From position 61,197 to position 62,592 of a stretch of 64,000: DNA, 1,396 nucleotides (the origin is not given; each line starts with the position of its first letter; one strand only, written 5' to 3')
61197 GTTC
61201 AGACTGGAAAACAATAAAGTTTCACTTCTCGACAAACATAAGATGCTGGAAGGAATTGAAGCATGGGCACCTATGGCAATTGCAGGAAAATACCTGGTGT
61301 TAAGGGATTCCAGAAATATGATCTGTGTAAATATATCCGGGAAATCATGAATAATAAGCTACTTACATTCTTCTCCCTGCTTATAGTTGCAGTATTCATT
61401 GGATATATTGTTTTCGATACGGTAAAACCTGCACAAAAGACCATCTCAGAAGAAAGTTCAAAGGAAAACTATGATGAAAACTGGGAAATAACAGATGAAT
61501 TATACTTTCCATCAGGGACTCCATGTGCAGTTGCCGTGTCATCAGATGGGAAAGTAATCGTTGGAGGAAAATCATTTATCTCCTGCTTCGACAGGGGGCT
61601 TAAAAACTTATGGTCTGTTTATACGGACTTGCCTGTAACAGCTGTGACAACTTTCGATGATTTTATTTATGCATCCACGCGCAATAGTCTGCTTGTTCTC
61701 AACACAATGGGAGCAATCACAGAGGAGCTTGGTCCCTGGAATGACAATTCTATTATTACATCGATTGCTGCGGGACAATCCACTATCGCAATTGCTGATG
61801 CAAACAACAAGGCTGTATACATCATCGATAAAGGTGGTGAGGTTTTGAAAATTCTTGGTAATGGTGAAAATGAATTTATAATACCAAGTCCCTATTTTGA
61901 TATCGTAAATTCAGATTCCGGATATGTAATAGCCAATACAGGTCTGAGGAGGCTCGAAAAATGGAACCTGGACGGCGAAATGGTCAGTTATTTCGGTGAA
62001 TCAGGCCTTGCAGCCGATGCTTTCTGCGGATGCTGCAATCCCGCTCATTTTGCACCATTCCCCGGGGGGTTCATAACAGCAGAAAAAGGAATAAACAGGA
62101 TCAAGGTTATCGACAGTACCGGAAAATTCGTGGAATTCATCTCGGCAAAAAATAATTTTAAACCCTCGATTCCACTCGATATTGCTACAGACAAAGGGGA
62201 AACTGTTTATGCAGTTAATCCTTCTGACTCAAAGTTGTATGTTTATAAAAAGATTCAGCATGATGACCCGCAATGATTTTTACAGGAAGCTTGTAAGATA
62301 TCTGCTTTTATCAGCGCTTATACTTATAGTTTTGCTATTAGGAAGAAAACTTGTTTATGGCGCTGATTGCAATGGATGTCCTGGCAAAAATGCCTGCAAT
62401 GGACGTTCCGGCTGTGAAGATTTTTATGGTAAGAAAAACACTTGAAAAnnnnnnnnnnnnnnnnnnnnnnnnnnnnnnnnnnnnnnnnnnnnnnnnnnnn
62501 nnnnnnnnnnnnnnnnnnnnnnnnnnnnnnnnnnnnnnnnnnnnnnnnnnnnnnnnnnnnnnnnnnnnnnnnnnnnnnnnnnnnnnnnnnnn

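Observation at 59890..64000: Orphan NapG/NapH-like electron-transfer module joined to two beta-propeller proteins and a Cys-rich mini-protein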

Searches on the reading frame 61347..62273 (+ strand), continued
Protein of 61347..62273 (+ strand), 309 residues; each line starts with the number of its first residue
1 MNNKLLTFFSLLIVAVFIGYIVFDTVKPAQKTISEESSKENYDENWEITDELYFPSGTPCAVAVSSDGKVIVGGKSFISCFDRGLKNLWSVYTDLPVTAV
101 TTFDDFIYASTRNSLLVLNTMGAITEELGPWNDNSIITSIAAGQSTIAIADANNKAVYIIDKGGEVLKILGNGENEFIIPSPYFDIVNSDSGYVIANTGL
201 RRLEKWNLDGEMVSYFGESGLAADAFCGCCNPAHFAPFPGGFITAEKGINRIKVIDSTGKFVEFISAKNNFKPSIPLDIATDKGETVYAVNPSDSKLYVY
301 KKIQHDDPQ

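Call 34: predict_structure(alignment_id=A1)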
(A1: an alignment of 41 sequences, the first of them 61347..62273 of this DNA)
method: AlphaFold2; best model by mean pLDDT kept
length: 309 residues; sequences in the alignment: 41
mean_pLDDT: 91.8   pTM: 0.84
mean pLDDT of the five models: 91.8, 90.9, 90.3, 90.3, 90.2
residues with pLDDT >= 90: 253; 70-90: 36; 50-70: 14; < 50: 6
segments of 3 or more residues with pLDDT < 50: 29-32
pLDDT, mean of each block of 10 residues (from residue 1): 89 96 73 52 89 95 98 98 98 97 98 96 97 95 97 97 97 91 95 96 96 95 88 95 90 94 85 82 97 95 84
secondary structure, 60 per line:
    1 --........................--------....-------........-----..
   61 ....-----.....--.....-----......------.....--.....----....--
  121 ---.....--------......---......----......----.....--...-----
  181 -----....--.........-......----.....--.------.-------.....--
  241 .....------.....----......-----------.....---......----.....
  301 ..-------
elements in order: H3-26 H35-38 E46-53 E59-64 E70-74 E77-81 E87-92 E99-103 E106-110 E115-118 E124-128 E137-142 E146-151 E156-161 E166-170 E186-189 E192-197 E202-207 E212-216 E234-238 E241-245 E252-256 E261-266 E278-282 E286-291 E296-302

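Call 38: fold_search(model_id=the predicted structure, library=pdb)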
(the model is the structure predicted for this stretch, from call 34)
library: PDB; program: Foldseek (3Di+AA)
matches with E <= 10: 1696; with E <= 0.001: 1252
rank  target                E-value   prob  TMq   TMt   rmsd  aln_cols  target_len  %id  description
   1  7qrv_D                4.6e-15  1.00  0.69  0.76   3.6       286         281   18  Crystal structure of NHL domain of TRIM2 (full C-terminal) (released 2022-05-04)
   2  7b96_A                2.6e-14  1.00  0.68  0.75   3.8       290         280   18  NHL domain of human TRIM2 (released 2022-01-12)
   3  7b2r_A                3.9e-14  1.00  0.67  0.75   3.5       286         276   18  Crystal structure of NHL domain of TRIM2 (released 2021-01-13)
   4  7b2r_B                4.3e-14  1.00  0.68  0.76   3.5       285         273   18  Crystal structure of NHL domain of TRIM2 (released 2021-01-13)
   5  7qrv_A                4.6e-14  1.00  0.69  0.76   3.7       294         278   17  Crystal structure of NHL domain of TRIM2 (full C-terminal) (released 2022-05-04)
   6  6d69                  7.3e-14  1.00  0.68  0.72   3.6       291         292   16  Crystal Structure of the NHL Repeat Region of D. melanogaster Thin (released 2019-04-24)
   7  7qrv_B                1.6e-13  1.00  0.69  0.76   3.5       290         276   18  Crystal structure of NHL domain of TRIM2 (full C-terminal) (released 2022-05-04)
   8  6xg7                  4.3e-13  1.00  0.70  0.75   3.0       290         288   16  1.3 A Resolution Structure of the of the NHL Repeat Region of D. melanogaster Thin (released 2020-12-16)
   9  1q7f_B                1.2e-12  1.00  0.67  0.72   3.3       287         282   15  Brain Tumor NHL domain (released 2003-10-21)
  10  7qrw                  2.1e-12  1.00  0.70  0.78   3.5       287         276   17  Crystal structure of NHL domain of TRIM3 (released 2022-05-04)
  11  4zlr_B                2.4e-12  1.00  0.69  0.76   3.1       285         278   16  Structure of the Brat-NHL domain bound to consensus RNA motif (released 2015-11-11)
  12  9l5s_T                5.1e-12  1.00  0.59  0.55   4.8       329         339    9  Cryo-EM structure of the thermophile spliceosome (state B*Q1) (released 2025-03-12)
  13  6fpt_B                6.2e-12  1.00  0.71  0.57   3.2       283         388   16  Crystal structure of Danio rerio Lin41 filamin-NHL domains (released 2018-05-09)
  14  7qrx_A                6.2e-12  1.00  0.67  0.73   4.7       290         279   13  Crystal structure of NHL domain of TRIM71 (released 2022-05-04)
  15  8xi2_T                6.9e-12  1.00  0.64  0.58   5.8       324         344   12  Cryo-EM structure of the Chlamydomonas C* complex (released 2024-10-09)
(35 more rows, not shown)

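Call 48: search_protein_families(library=ncbifam, proteins=[L071:18903-20483:+], max_evalue=0.00001)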
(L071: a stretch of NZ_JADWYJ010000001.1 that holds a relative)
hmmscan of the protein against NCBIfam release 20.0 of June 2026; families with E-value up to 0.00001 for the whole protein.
L071:18903-20483:+ (527 aa): 47 families (the best 25 are shown)
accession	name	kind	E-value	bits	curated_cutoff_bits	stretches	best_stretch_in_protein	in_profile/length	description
NF009454.0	PRK12814.1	equivalog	5.8e-119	398.3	916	2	10-294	2-291/657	putative NADPH-dependent glutamate synthase small subunit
NF009410.0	PRK12771.1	subfamily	1.8e-69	234.8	516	2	108-293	46-235/566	NAD(P)-binding protein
NF045663.1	diclust_near_Sec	equivalog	1.4e-56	192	530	1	107-471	15-363/759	pyridine nucleotide-disulfide oxidoreductase/dicluster-binding protein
TIGR01317.1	GOGAT_sm_gam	subfamily_domain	3.9e-46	157.9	447.7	1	107-291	46-238/485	glutamate synthase small subunit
TIGR01318.1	gltD_gamma_fam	subfamily_domain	5.8e-42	143.8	482.95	1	109-299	47-244/467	glutamate synthase, small subunit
TIGR01316.1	gltA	equivalog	6.9e-42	143.8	471.75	1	107-291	33-228/449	NADPH-dependent glutamate synthase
TIGR03315.1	Se_ygfK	equivalog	4e-40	137.1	835.3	1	86-295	424-635/1012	putative selenate reductase subunit YgfK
NF010590.0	PRK13984.1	equivalog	2.3e-39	135.1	946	1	107-291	194-383/611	putative oxidoreductase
NF040763.1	FeFe_hydrog_A6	exception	7.3e-39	133.6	765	2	12-110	1-99/571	NADH-dependent [FeFe] hydrogenase, group A6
NF009414.0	PRK12778.1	equivalog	7.8e-39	133.5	1103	1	102-291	328-527/752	bifunctional dihydroorotate dehydrogenase B NAD binding subunit/NADPH-dependent glutamate synthase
NF009408.0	PRK12769.1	equivalog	1.9e-37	128.8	1003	1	110-293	234-424/659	formate-dependent uric acid utilization protein AegA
TIGR01973.1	NuoG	equivalog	8.6e-32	110.7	470.05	2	14-108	1-95/606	NADH-quinone oxidoreductase subunit NuoG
NF009451.0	PRK12809.1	equivalog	3.3e-30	105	1154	1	109-293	216-407/639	formate-dependent uric acid utilization protein YgfT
NF009413.0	PRK12775.1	equivalog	3e-29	101.5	1895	1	103-291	331-527/1006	putative trifunctional 2-polyprenylphenol hydroxylase/glutamate synthase subunit beta/ferritin domain-containing protein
NF005745.0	PRK07569.1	equivalog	1.4e-27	96.6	333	1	11-109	3-101/238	bidirectional hydrogenase complex protein HoxU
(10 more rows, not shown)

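Call 71: search_protein_families(library=pfam, proteins=[L084:13500-15632:+, L084:17574-20039:+, L070:9421-9960:+, L079:14670-15212:+, L075:4626-7559:+, L075:7602-8717:+, L075:15497-16216:+, L081:17548-18000:+, L084:3377-4447:+, L084:4440-5138:+], max_evalue=0.001)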
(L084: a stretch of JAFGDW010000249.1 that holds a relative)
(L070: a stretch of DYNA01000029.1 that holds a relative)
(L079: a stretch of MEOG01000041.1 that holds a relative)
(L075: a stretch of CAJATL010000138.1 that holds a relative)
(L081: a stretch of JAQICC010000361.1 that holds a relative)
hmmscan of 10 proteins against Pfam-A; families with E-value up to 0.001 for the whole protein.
L084:13500-15632:+ (711 aa): 2 families
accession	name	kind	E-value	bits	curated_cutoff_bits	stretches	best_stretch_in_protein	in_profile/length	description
PF00593.30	TonB_dep_Rec_b-barrel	-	7.4e-41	141.9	27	1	233-679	9-435/436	TonB dependent receptor-like, beta-barrel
PF07715.20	Plug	-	3e-20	73.2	23.9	1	61-159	2-107/107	TonB-dependent Receptor Plug Domain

L084:17574-20039:+ (822 aa): 1 family
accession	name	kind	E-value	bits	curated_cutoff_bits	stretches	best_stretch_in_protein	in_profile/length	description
PF00343.26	Phosphorylase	-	0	1131.9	27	1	104-815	2-713/713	Carbohydrate phosphorylase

L070:9421-9960:+ (180 aa): 0 families

L079:14670-15212:+ (181 aa): 0 families

L075:4626-7559:+ (978 aa): 2 families
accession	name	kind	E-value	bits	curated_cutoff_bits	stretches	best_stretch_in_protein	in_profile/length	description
PF00041.27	fn3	-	2.1e-17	63.5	25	0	56-143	2-81/84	Fibronectin type III domain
PF01336.31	tRNA_anti-codon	-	4.7e-05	23.7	27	0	261-291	35-63/75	OB-fold nucleic acid binding domain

L075:7602-8717:+ (372 aa): 1 family
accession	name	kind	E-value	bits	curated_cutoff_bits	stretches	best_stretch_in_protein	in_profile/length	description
PF21941.2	SMEK_N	-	1.6e-40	138.7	27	1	56-191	2-139/140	SMEK domain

L075:15497-16216:+ (240 aa): 1 family
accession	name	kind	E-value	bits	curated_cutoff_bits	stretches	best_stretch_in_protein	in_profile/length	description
PF18762.7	Kinase-PolyVal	-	2.4e-53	180.9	27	1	77-233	1-159/160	Serine/Threonine/Tyrosine Kinase found in polyvalent proteins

L081:17548-18000:+ (151 aa): 1 family
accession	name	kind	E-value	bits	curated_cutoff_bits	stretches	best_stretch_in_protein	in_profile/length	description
PF01797.21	Y1_Tnp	-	1.1e-24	87.3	23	1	5-119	2-121/121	Transposase IS200 like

L084:3377-4447:+ (357 aa): 2 families
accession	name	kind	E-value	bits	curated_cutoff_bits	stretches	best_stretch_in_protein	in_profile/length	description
PF06580.19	His_kinase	-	2.3e-23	82.7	25.2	1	157-236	1-81/81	Histidine kinase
PF14501.12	HATPase_c_5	-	1.2e-05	25.6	22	1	267-345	20-101/102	GHKL domain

L084:4440-5138:+ (233 aa): 2 families
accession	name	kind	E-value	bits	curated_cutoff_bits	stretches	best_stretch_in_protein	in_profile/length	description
PF00072.30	Response_reg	-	7.9e-21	74.8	30.2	1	6-112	2-111/111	Response regulator receiver domain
PF04397.21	LytTR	-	1.5e-19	70.5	22.6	1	139-228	1-96/98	LytTr DNA-binding domain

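Call 76: find_encoding_contigs(protein=P0123, flank=8000, max_places=2)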
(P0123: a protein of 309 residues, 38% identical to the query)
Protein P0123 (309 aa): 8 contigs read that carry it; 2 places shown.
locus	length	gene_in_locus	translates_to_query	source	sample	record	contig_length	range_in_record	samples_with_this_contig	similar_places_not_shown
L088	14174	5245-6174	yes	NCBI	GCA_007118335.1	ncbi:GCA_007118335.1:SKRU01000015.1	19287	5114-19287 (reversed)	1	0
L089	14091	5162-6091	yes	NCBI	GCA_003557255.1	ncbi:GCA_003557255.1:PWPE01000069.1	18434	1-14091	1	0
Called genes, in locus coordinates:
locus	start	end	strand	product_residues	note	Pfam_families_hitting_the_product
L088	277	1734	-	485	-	PF02899:Phage_int_SAM_1, PF13495:Phage_int_SAM_4, PF00589:Phage_integrase, PF22823:MrpR_C_cat (weak)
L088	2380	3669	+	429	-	PF13570:Beta-prop_ACSF4 (faint), PF01011:PQQ (faint), PF13360:PQQ_2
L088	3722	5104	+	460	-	PF13360:PQQ_2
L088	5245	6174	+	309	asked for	-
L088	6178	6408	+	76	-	-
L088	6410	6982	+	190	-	PF00037:Fer4 (faint), PF12837:Fer4_6 (faint)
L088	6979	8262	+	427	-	PF12801:Fer4_5, PF12838:Fer4_7 (faint), PF13187:Fer4_9 (faint), PF13237:Fer4_10 (faint), PF13484:Fer4_16 (faint), PF14697:Fer4_21 (faint), PF12801:Fer4_5, PF00037:Fer4 (weak)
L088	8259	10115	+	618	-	PF13360:PQQ_2, PF13570:Beta-prop_ACSF4, PF13360:PQQ_2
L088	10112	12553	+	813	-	PF01257:2Fe-2S_thioredx, PF01512:Complex1_51K, PF10589:NADH_4Fe-4S, PF00037:Fer4 (weak), PF12838:Fer4_7, PF13187:Fer4_9 (weak), PF13237:Fer4_10 (weak), PF14697:Fer4_21, +2 more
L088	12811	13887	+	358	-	PF13510:Fer2_4, PF22117:Fer4_Nqo3 (weak)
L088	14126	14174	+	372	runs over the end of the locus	-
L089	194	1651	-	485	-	PF02899:Phage_int_SAM_1, PF13495:Phage_int_SAM_4, PF00589:Phage_integrase, PF22823:MrpR_C_cat (weak)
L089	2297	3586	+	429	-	PF13570:Beta-prop_ACSF4 (faint), PF01011:PQQ (faint), PF13360:PQQ_2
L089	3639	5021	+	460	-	PF13360:PQQ_2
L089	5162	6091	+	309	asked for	-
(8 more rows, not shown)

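Call 77: find_encoding_contigs(protein=P0125, flank=8000, max_places=2)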
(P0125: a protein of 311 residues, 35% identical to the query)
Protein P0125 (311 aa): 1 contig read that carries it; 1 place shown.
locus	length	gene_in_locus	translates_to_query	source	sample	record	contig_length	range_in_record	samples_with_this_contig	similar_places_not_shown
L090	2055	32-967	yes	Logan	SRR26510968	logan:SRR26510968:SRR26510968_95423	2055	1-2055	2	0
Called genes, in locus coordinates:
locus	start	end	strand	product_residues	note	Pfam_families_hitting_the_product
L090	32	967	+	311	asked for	-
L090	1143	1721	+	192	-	PF12838:Fer4_7 (faint), PF00037:Fer4 (faint), PF12797:Fer4_2 (faint), PF12837:Fer4_6 (faint), PF13237:Fer4_10 (faint)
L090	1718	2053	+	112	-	?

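Call 82: search_solved_structures(query=A1, max_evalue=0.01)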
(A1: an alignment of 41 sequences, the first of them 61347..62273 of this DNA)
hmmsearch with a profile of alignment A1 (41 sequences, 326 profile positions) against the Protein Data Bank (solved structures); distinct sequences matched with E-value up to 0.01: 77 (the best 60 are shown).
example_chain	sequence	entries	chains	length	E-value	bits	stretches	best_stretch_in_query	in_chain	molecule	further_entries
6tjh_A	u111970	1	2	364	9.3e-31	110.6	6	75-138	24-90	Cake9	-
6tji_A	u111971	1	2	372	1e-30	110.4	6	75-138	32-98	Cake10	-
6tjg_A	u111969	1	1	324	4.5e-24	88.6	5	75-139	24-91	Cake8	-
8prj_A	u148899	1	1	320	5.5e-24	88.3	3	74-140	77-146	v31Bagel8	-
7qrw_A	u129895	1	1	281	2.5e-21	79.6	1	156-317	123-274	Isoform 4 of Tripartite motif-containing protein 3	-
6tjf_A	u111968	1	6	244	2.6e-21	79.5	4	75-139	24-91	Cake6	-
6d69_A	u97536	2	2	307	3e-21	79.3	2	155-245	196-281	NHL Repeat Region of D. melanogaster Thin | Thin, isoform D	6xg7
7b96_A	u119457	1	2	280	6.2e-20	75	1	156-321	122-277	Isoform 2 of Tripartite motif-containing protein 2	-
7qrv_A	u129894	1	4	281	7.4e-20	74.7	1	156-321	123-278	Tripartite motif-containing protein 2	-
7b2r_A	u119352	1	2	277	2e-19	73.3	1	156-320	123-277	Tripartite motif-containing protein 2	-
7awz_A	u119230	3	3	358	3.1e-19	72.7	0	74-153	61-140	Scone-E | SconeE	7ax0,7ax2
7qrx_A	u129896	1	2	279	4.5e-19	72.2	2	155-244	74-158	E3 ubiquitin-protein ligase TRIM71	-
9jur_A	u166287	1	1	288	5.3e-19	71.9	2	155-244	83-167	E3 ubiquitin-protein ligase TRIM71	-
8j72_A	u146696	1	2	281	6.4e-19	71.7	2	155-244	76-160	E3 ubiquitin-protein ligase TRIM71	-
2ymu_A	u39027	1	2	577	3.5e-18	69.2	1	56-206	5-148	WD-40 REPEAT PROTEIN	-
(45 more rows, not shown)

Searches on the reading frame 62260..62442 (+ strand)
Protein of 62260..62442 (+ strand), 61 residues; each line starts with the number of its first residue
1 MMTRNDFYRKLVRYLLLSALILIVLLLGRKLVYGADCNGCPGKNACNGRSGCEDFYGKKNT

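Call 4: search_protein_families(library=pfam, proteins=[window:62260-62442:+], max_evalue=0.1)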
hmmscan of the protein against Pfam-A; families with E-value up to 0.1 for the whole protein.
window:62260-62442:+ (61 aa): 0 families

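Call 5: search_protein_families(library=ncbifam, proteins=[window:62260-62442:+], max_evalue=0.1)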
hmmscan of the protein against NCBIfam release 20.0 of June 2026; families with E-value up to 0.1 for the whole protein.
window:62260-62442:+ (61 aa): 0 families
